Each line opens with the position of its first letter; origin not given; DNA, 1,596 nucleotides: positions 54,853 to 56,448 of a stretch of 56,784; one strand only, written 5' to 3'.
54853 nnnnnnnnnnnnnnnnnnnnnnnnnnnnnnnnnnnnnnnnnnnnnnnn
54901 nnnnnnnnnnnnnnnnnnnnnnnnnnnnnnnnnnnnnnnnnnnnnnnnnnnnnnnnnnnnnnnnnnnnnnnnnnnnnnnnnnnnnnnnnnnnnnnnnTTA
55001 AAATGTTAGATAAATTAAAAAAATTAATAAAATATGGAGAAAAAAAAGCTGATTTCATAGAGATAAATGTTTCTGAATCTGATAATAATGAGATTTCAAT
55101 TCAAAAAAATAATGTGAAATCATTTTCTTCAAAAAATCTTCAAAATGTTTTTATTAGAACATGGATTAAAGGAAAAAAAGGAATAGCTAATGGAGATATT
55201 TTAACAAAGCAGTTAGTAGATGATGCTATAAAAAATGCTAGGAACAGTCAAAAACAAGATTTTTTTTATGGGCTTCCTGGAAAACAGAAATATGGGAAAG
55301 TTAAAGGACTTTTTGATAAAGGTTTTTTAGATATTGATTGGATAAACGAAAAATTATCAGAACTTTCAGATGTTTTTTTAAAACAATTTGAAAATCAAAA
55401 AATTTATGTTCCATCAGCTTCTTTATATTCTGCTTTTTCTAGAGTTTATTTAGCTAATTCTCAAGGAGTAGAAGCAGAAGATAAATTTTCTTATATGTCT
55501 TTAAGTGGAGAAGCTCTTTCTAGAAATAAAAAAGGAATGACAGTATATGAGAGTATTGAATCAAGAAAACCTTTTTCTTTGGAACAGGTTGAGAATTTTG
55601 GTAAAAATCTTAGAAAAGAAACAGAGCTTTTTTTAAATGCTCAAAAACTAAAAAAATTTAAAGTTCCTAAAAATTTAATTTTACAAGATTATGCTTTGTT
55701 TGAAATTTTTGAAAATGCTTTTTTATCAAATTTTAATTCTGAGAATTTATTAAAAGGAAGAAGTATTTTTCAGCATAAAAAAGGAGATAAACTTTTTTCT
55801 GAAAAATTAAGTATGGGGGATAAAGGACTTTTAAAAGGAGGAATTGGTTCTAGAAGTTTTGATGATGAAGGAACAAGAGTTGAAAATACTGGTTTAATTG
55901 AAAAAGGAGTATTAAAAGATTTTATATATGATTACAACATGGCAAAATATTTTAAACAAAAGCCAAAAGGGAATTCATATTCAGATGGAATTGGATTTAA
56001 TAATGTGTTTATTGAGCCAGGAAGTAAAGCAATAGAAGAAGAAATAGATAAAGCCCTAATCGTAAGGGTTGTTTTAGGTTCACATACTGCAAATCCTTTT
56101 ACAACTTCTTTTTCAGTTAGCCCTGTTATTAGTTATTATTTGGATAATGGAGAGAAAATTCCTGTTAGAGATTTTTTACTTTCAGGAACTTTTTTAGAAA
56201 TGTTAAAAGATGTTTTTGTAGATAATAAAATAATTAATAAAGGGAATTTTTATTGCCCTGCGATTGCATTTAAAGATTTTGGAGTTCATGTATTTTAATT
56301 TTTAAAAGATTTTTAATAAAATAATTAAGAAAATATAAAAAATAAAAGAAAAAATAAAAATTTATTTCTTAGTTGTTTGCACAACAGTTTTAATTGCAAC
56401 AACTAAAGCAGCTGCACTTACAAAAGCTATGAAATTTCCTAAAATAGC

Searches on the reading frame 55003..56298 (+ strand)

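Call 7: search_protein_families(library=pfam, proteins=[window:55003-56298:+], max_evalue=0.01)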
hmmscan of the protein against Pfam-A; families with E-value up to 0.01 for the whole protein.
window:55003-56298:+ (431 aa): 3 families
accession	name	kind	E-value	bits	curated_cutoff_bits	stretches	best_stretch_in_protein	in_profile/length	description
PF19289.4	PmbA_TldD_3rd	-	1.3e-44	152.5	22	1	225-428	6-218/220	PmbA/TldA metallopeptidase C-terminal domain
PF19290.4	PmbA_TldD_2nd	-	3.2e-06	28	20.9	1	133-204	32-102/109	PmbA/TldA metallopeptidase central domain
PF01523.21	PmbA_TldD_1st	-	1.1e-05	25.9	20.9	1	20-79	2-65/65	PmbA/TldA metallopeptidase domain 1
